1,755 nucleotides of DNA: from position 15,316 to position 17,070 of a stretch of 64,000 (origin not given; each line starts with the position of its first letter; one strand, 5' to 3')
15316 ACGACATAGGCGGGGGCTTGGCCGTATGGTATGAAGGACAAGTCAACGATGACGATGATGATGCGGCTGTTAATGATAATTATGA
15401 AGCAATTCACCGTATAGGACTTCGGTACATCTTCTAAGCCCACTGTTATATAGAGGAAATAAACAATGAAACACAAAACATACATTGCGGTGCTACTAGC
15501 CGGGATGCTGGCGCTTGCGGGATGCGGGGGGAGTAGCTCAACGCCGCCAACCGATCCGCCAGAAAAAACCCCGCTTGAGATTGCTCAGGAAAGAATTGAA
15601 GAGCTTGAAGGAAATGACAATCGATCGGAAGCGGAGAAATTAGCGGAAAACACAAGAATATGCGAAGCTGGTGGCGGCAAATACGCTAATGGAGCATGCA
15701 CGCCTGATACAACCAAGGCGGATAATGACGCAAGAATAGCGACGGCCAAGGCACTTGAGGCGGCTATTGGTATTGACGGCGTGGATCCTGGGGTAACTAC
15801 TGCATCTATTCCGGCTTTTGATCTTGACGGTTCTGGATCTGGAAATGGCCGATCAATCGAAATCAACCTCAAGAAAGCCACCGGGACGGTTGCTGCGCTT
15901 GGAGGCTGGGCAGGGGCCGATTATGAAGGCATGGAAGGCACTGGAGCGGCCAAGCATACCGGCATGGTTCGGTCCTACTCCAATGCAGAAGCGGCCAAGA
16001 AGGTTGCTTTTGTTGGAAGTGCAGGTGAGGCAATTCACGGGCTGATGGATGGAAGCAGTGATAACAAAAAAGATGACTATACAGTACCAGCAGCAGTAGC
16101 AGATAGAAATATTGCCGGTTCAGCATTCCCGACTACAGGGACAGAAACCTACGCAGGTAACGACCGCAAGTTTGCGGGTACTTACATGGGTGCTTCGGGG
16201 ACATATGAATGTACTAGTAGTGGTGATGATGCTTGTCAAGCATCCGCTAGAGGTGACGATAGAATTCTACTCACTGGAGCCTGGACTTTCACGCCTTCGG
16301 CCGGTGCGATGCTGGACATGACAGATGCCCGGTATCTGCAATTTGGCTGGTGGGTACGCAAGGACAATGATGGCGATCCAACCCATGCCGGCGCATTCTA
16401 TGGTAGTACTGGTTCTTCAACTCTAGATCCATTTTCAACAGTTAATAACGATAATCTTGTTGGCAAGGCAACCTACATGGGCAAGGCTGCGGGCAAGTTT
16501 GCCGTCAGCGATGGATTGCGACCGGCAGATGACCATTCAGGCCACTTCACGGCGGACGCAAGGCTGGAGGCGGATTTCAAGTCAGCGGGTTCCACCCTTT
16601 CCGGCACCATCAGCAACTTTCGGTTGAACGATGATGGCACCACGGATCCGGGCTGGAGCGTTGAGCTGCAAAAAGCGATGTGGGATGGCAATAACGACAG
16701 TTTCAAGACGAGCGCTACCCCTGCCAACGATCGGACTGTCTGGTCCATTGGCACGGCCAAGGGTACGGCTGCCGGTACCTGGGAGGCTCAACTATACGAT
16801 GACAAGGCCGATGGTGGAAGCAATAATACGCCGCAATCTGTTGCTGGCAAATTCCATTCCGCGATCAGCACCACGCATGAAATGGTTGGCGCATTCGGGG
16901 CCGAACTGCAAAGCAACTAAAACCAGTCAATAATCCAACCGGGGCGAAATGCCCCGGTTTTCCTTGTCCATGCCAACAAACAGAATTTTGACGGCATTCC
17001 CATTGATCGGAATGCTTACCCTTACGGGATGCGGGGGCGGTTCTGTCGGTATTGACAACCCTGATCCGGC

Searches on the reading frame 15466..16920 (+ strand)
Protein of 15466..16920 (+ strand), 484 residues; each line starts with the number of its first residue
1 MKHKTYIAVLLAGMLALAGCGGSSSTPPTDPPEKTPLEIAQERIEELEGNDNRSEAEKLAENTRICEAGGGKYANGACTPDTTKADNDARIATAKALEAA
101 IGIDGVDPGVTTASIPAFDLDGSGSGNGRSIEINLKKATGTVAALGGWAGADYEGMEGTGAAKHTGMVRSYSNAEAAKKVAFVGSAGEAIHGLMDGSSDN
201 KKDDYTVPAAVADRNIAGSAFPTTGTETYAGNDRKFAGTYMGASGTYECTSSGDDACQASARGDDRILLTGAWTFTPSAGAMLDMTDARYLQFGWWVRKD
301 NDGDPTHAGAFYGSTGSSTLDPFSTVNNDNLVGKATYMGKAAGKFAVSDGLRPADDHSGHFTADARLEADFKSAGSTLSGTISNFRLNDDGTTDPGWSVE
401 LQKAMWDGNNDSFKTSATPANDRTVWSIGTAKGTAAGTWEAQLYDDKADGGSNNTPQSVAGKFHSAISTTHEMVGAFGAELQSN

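Call 6: search_protein_families(library=pfam, proteins=[window:15466-16920:+], max_evalue=0.1)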
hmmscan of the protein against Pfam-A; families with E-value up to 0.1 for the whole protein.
window:15466-16920:+ (484 aa): 0 families

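Call 7: search_protein_families(library=ncbifam, proteins=[window:15466-16920:+], max_evalue=0.1)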
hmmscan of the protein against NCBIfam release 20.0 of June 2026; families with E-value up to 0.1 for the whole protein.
window:15466-16920:+ (484 aa): 4 families
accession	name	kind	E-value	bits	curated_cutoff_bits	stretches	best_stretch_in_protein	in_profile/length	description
NF047847.2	SS_mature_LptM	equivalog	0.0052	16.8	27.7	1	1-21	1-21/31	LPS translocon maturation chaperone LptM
NF058595.1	invert_tail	domain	0.007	16.7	37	1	7-36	59-87/113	lipo-invert putative C-terminal anchoring domain-containing protein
NF045774.1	cytochro_C551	exception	0.012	15.6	118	1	1-84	1-68/110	cytochrome c551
TIGR02608.1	delta_60_rpt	domain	0.015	15.1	76.5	0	380-398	27-45/55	delta-60 repeat domain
